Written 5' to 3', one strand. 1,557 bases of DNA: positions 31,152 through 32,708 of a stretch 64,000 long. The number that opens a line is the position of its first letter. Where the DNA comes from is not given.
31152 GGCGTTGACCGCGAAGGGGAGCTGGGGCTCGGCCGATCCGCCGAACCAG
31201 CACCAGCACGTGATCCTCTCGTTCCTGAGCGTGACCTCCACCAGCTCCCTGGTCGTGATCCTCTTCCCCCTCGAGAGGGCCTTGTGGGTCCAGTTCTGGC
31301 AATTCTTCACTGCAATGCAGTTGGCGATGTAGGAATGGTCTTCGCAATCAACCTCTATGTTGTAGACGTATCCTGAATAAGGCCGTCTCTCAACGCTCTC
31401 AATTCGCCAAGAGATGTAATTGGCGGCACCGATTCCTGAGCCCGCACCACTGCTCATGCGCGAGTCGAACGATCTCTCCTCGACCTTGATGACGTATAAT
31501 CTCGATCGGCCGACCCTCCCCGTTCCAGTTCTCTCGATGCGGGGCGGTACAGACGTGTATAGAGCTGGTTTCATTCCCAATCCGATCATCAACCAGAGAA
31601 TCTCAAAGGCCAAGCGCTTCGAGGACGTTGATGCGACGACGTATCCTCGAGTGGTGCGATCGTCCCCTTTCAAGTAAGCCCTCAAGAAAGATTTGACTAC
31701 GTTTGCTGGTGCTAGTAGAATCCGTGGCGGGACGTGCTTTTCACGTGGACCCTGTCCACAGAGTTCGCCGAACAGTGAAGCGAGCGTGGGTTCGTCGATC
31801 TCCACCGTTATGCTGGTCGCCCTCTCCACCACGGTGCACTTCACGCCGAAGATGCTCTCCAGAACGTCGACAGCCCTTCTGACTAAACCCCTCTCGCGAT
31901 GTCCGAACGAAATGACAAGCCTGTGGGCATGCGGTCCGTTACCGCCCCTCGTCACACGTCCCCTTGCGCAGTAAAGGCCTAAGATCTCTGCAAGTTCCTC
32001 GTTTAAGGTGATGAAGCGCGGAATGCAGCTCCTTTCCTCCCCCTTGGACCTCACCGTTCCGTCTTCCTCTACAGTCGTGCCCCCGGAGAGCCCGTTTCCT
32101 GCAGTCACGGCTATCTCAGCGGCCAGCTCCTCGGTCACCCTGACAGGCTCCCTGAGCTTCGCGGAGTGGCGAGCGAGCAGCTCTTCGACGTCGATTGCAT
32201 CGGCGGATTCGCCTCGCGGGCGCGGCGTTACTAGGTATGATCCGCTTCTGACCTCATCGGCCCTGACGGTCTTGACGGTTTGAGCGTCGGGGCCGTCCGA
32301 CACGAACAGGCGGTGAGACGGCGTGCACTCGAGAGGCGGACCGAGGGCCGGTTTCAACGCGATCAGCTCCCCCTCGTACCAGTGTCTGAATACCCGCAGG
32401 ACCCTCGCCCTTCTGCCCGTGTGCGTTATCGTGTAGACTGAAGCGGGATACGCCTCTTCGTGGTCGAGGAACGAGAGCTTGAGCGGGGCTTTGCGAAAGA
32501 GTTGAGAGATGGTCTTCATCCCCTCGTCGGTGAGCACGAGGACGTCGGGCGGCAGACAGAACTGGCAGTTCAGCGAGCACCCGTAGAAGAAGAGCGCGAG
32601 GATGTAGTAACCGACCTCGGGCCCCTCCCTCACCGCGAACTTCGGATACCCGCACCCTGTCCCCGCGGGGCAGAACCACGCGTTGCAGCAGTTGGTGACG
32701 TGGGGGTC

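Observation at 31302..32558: Full-length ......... intein inserted inside the CX3CX2C iron-sulfur motif of a radical SAM enzyme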

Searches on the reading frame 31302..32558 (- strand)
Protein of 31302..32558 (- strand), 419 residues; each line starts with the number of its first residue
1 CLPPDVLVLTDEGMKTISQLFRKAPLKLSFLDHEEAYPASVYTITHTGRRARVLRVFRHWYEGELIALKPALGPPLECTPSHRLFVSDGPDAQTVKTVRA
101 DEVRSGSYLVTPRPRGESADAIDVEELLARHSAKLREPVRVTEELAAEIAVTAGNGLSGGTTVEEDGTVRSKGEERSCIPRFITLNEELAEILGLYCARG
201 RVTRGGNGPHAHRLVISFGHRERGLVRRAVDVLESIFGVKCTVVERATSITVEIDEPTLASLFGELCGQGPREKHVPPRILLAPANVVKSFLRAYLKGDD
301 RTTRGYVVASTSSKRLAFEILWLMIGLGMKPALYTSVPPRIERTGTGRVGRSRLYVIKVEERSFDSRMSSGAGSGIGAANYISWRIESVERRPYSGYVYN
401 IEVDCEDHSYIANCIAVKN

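Call 6: search_protein_families(library=ncbifam, proteins=[window:31302-32558:-], max_evalue=0.01)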
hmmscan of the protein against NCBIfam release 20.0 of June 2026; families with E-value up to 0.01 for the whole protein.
seq(419 aa): 10 families
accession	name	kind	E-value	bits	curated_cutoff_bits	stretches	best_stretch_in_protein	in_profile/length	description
NF045703.1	rSAM_Tes_intein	exception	1.8e-10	39.3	1700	1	41-413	204-603/1040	tetraether lipid synthase Tes, intein-containing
NF011287.0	PRK14698.1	equivalog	3.2e-09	35.4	1238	1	155-330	361-530/1017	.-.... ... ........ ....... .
NF011491.0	PRK14898.1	equivalog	1.2e-08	33.5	783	1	52-321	139-372/860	DNA-directed RNA polymerase subunit A''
NF011418.0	PRK14845.1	equivalog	9.6e-08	30.2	756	1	1-319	24-263/1049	translation initiation factor IF-2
TIGR01445.1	intein_Nterm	domain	2.9e-07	31.4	24.5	1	1-86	1-83/83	intein N-terminal splicing region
NF003157.0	PRK04132.1-2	equivalog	8.6e-06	23.9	1103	1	184-329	167-307/864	replication factor C small subunit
NF003159.0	PRK04132.1-4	equivalog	1.9e-05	22.9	999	1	174-330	162-307/852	replication factor C small subunit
NF011303.0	PRK14715.1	equivalog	6.2e-05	20.2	1585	1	175-328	1107-1257/1627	DNA-directed DNA polymerase II large subunit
NF038098.1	GyrA_w_intein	exception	0.00086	17.3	1850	0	226-330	267-383/1232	intein-containing DNA gyrase subunit A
TIGR01443.1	intein_Cterm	domain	0.0053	17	15.6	0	397-419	1-23/24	intein C-terminal splicing region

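Call 7: search_protein_families(library=pfam, proteins=[window:31302-32558:-], max_evalue=0.1)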
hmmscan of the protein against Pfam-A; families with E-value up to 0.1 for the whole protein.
seq(419 aa): 2 families
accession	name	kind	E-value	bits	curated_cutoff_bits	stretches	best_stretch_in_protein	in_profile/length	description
PF14890.11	Intein_splicing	-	4.7e-12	46.4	35.8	1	8-419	2-155/155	Intein splicing domain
PF14528.11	LAGLIDADG_3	-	0.00051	20.7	22.5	0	287-345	2-63/82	LAGLIDADG-like domain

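Call 12: find_homologous_proteins(query=window:31302-32558:-, max_evalue=0.001)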
Query seq(419 aa): 8000 candidates shared short words with the query, none scored E <= 0.001.

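Call 21: search_solved_structures(query=window:31302-32558:-, max_evalue=1, show_alignments=2)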
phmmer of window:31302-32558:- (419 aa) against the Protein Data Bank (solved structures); distinct sequences matched with E-value up to 1: 6.
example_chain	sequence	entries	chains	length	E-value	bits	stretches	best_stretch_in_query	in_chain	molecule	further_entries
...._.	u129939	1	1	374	1.1e-09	41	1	184-330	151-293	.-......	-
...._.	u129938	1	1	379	1.3e-09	40.8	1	184-331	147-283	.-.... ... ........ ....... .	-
2cw7_A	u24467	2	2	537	1.6e-09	40.5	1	181-330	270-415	Endonuclease PI-PkoII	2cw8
7qss_A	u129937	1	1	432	1.9e-09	40.3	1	184-330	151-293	V-type ATP synthase alpha chain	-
2jmz_A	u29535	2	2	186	0.0078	18.5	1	34-120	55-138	Hypothetical protein MJ0781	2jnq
6rpq_A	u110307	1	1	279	0.14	14.4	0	59-120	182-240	Ubiquitin-like protein SMT3,1108aa long hypothetical cell division control protein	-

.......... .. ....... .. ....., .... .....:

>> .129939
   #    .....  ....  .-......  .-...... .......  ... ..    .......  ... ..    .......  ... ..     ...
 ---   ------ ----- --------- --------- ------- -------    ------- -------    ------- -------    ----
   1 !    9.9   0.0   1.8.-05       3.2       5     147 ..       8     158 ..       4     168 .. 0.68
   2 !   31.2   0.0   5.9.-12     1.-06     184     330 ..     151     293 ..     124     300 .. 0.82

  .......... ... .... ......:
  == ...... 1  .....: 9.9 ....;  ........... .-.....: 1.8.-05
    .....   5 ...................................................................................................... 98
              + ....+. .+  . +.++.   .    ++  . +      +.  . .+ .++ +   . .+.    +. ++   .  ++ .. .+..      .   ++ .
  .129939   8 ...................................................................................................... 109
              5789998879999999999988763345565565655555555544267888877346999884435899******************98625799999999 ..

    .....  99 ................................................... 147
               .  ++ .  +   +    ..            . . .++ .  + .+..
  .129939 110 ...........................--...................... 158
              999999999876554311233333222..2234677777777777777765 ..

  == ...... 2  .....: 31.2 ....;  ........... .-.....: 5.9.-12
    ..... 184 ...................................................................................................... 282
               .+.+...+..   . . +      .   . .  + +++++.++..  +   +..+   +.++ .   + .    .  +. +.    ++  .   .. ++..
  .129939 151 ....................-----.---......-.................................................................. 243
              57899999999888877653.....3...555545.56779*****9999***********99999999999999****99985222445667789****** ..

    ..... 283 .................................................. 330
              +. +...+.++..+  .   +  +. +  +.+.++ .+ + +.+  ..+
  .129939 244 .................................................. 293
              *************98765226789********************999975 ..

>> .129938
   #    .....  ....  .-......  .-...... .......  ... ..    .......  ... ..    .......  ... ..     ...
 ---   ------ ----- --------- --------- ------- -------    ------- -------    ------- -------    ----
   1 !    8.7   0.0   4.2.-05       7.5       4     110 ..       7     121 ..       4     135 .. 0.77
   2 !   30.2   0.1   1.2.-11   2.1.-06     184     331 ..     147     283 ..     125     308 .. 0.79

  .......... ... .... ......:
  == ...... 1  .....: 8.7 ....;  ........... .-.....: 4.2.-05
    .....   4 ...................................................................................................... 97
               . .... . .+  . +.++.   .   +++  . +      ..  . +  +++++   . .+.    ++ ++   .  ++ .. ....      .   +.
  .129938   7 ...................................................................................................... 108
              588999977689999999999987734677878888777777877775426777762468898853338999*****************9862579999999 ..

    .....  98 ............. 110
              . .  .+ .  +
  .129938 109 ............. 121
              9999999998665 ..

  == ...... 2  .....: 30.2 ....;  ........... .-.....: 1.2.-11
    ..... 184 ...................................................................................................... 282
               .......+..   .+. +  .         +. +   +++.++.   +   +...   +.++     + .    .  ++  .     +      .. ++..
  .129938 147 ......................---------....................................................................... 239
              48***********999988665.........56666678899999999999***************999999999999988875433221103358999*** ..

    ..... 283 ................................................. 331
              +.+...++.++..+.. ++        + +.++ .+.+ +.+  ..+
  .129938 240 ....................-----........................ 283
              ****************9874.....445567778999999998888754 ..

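Call 22: search_protein_representatives(protein=window:31302-32558:-)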
Query: 419 residues. Proteins with E-value up to 0.001 (for the whole library): 3188; up to 1e-10: 608; up to 1e-30: 38. The best 150 are listed.
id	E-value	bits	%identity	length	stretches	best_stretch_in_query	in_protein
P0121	3.8e-100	352.2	44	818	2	157-418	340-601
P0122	3.5e-67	243.6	38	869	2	159-419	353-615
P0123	5.4e-57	210.1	32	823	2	148-419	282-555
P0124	2.6e-56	207.8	38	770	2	161-419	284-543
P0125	4.0e-56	207.2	32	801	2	162-417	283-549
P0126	5.0e-56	206.9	34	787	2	162-419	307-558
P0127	7.3e-56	206.4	39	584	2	163-396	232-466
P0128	2.1e-54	201.6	33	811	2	158-419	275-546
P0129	3.1e-54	201.0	35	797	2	162-418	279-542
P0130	5.2e-53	196.9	34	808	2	163-419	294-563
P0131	1.0e-52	196.0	35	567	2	161-419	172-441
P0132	6.6e-52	193.3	33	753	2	162-419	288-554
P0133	8.4e-50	186.4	34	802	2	164-419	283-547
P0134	2.1e-48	181.8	33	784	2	163-419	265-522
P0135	2.7e-48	181.4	32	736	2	162-419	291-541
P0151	8.0e-35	137.0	33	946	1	1-419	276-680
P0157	3.2e-32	128.5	26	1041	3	44-418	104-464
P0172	3.1e-24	102.2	31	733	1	41-419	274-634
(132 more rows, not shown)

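Call 49: find_homologous_proteins(query=A2, max_evalue=1e-10)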
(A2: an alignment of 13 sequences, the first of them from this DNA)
Query A2 (13 sequences) (419 aa, profile of the alignment): 7 proteins with E <= 1e-10 among 8000 candidates.
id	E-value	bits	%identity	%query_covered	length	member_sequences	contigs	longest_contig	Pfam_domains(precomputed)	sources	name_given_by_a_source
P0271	2.3e-149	516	30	100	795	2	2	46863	PF04055.28,PF14528.12,PF14890.12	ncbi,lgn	ncbi:MAG: radical SAM protein [Promethearchaeota archaeon]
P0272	3.4e-148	512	100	100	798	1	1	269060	PF04055.28,PF14890.12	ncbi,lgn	ncbi:MAG: hypothetical protein ABDH63_01305 [Candidatus Caldarchaeales archaeon]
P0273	2.4e-145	503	31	100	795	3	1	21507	PF04055.28,PF14528.12,PF14890.12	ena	-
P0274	1.1e-113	398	31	100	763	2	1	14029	PF04055.28,PF14528.12,PF14890.12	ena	-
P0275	4.4e-113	396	32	100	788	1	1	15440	PF04055.28,PF14528.12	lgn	-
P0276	2.9e-112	394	32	100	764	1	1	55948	PF04055.28,PF14528.12,PF14890.12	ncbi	-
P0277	1.5e-107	378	31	100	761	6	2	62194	PF04055.28,PF14528.12,PF14890.12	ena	-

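Call 50: predict_structure(alignment_id=A2)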
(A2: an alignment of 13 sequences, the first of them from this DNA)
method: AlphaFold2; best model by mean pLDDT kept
length: 419 residues; sequences in the alignment: 13
mean_pLDDT: 85.8   pTM: 0.85
mean pLDDT of the five models: 85.8, 85.6, 84.5, 83.7, 83.1
residues with pLDDT >= 90: 252; 70-90: 101; 50-70: 44; < 50: 22
segments of 3 or more residues with pLDDT < 50: 133-141, 153-160, 373-377
pLDDT, mean of each block of 10 residues (from residue 1): 97 94 93 92 91 96 97 94 92 87 95 76 83 46 62 42 77 75 94 96 70 90 94 93 93 91 91 92 91 91 84 95 92 84 67 89 88 54 94 98 93 94
secondary structure, 60 per line:
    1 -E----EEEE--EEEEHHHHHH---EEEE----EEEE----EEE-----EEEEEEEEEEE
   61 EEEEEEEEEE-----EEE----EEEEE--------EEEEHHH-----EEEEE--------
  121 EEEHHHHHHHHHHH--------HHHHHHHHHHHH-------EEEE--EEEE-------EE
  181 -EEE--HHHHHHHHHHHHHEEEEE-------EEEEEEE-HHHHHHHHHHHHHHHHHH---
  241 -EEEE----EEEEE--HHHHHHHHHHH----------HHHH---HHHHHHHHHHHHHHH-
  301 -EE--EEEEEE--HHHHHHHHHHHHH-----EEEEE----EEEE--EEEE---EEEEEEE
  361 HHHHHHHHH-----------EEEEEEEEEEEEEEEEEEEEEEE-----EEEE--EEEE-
elements in order: E7-10 E13-16 H17-22 E26-29 E34-37 E42-44 E50-70 E76-78 E83-87 E96-99 E108-112 E121-123 H124-134 H143-154 E162-165 E168-171 E182-184 H187-199 E200-204 E212-218 H220-237 E242-245 E250-254 H257-267 H278-281 H285-299 E306-311 H314-326 E332-336 E341-344 E347-350 E354-360 H361-369 E381-403 E409-412 E415-418

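Call 53: fold_search(model_id=the predicted structure, library=pdb)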
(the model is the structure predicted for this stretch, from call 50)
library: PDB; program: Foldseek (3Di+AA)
matches with E <= 10: 916; with E <= 0.001: 76
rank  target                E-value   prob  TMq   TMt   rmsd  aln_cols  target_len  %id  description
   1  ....                  9.2e-25  1.00  0.71  0.80   4.1       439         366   18  Crystal structure of homing endonuclease-associated TliVMA intein (C1A, d333-339) (released 2022-03-30)
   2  2cw7                  6.8e-24  1.00  0.66  0.53  11.3       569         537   14  Crystal structure of intein homing endonuclease II (released 2006-04-18)
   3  7qss                  8.5e-24  1.00  0.69  0.67   5.9       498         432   16  Crystal structure of homing endonuclease-associated TliVMA intein (C1A) (released 2022-03-30)
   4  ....                  1.3e-22  1.00  0.61  0.69   5.8       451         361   20  Crystal structure of homing endonuclease-associated PhoVMA intein (C1A) (released 2022-03-30)
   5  1dq3                  8.1e-16  1.00  0.59  0.55   6.5       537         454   13  CRYSTAL STRUCTURE OF AN ARCHAEAL INTEIN-ENCODED HOMING ENDONUCLEASE PI-PFUI (released 2000-07-05)
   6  1vde_A                2.5e-13  1.00  0.48  0.47   9.8       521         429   13  PI-SCEI, A HOMING ENDONUCLEASE WITH PROTEIN SPLICING ACTIVITY (released 1998-04-08)
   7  1vde_B                3.2e-13  1.00  0.49  0.48   9.2       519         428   13  PI-SCEI, A HOMING ENDONUCLEASE WITH PROTEIN SPLICING ACTIVITY (released 1998-04-08)
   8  1lws_A                1.1e-12  1.00  0.49  0.48   8.7       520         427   12  Crystal structure of the intein homing endonuclease PI-SceI bound to its recognition sequence (released 2002-09-27)
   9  1ef0_A                2.1e-12  1.00  0.44  0.43  23.9       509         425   13  CRYSTAL STRUCTURE OF PI-SCEI MINIPRECURSOR (released 2000-06-07)
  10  1dfa                  3.2e-11  1.00  0.48  0.49  10.1       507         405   13  CRYSTAL STRUCTURE OF PI-SCEI IN C2 SPACE GROUP (released 1999-12-08)
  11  1jva_A                3.2e-11  1.00  0.47  0.46  10.4       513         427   13  CRYSTAL STRUCTURE OF THE VMA1-DERIVED ENDONUCLEASE BEARING THE N AND C EXTEIN PROPEPTIDES (released 2002-08-29)
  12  1jva_B                4.2e-11  1.00  0.49  0.48  10.1       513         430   12  CRYSTAL STRUCTURE OF THE VMA1-DERIVED ENDONUCLEASE BEARING THE N AND C EXTEIN PROPEPTIDES (released 2002-08-29)
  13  1um2_B                5.2e-11  1.00  0.48  0.48   9.1       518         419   12  Crystal Structure of the Vma1-Derived Endonuclease with the Ligated Extein Segment (released 2004-09-22)
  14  1lwt_A                8.9e-11  1.00  0.49  0.47  10.1       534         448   12  Crystal structure of the intein homing endonuclease PI-SceI bound to its substrate DNA (Ca2+ free) (released 2002-09-27)
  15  1um2_A                2.4e-10  1.00  0.48  0.48   9.9       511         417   13  Crystal Structure of the Vma1-Derived Endonuclease with the Ligated Extein Segment (released 2004-09-22)
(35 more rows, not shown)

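Call 54: search_protein_families(library=ncbifam, proteins=[P0157, P0151, P0172, P0271], max_evalue=1e-8)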
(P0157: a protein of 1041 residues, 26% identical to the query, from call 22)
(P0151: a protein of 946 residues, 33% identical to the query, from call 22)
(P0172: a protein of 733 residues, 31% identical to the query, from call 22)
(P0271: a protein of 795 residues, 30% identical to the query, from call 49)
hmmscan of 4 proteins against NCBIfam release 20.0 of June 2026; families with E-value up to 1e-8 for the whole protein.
P0157 (1041 aa): 4 families
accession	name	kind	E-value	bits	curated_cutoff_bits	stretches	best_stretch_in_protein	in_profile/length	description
NF011491.0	PRK14898.1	equivalog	6.9e-20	70.7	783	1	97-357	124-361/860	DNA-directed RNA polymerase subunit A''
NF045703.1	rSAM_Tes_intein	exception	5.2e-17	60.9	1700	0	231-468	365-613/1040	tetraether lipid synthase Tes, intein-containing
NF011418.0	PRK14845.1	equivalog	3.4e-14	51.6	756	0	620-892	51-281/1049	translation initiation factor IF-2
NF006207.0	PRK08332.1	equivalog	4.2e-11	40.8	2400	0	747-973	1003-1249/1684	vitamin B12-dependent ribonucleotide reductase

P0151 (946 aa): 5 families
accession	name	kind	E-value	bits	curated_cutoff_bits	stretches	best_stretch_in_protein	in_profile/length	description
TIGR04337.1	AmmeMemoSam_rS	hypoth_equivalog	2.4e-87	293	220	2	678-933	83-336/349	AmmeMemoRadiSam system radical SAM enzyme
NF045703.1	rSAM_Tes_intein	exception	7.4e-21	73.7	1700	1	413-684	345-614/1040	tetraether lipid synthase Tes, intein-containing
NF006207.0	PRK08332.1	equivalog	9.1e-13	46.3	2400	0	439-594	1004-1147/1684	vitamin B12-dependent ribonucleotide reductase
NF011491.0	PRK14898.1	equivalog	4e-12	45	783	1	318-582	133-376/860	DNA-directed RNA polymerase subunit A''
NF038136.1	rSAM_Rv_intein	exception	1.7e-11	43.7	700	1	102-186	75-164/574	intein-containing Rv2578c family radical SAM protein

P0172 (733 aa): 0 families

P0271 (795 aa): 11 families
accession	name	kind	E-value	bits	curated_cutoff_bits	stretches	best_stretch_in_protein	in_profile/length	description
TIGR04337.1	AmmeMemoSam_rS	hypoth_equivalog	3.8e-88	295.7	220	2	542-787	84-330/349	AmmeMemoRadiSam system radical SAM enzyme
NF045703.1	rSAM_Tes_intein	exception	1.7e-19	69.1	1700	1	118-545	189-612/1040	tetraether lipid synthase Tes, intein-containing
NF011303.0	PRK14715.1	equivalog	3.3e-19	67.5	1585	1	137-474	958-1281/1627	DNA-directed DNA polymerase II large subunit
NF011418.0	PRK14845.1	equivalog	1.8e-13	49.2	756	1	89-456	24-280/1049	translation initiation factor IF-2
NF011287.0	PRK14698.1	equivalog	1.2e-11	43.4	1238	1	300-445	388-529/1017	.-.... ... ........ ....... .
TIGR02494.1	PFLE_PFLC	subfamily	4.1e-11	42.7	174.35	0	539-707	83-255/293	glycyl-radical enzyme activating protein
NF011491.0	PRK14898.1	equivalog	5.9e-11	41.1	783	1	135-442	137-377/860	DNA-directed RNA polymerase subunit A''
TIGR02493.1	PFLA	equivalog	1.2e-10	41.2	231.75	0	565-696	58-187/235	pyruvate formate-lyase-activating protein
TIGR04041.1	activase_YjjW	hypoth_equivalog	1.5e-10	41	250.2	0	559-721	92-253/276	YjjW family glycine radical enzyme activase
NF003157.0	PRK04132.1-2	equivalog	1.9e-10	39.4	1103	0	300-445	167-307/864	replication factor C small subunit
NF043069.1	T4HPD_activ_SAM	equivalog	3.3e-10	39.8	425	0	541-693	85-241/299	trans-4-hydroxy-L-proline dehydratase activase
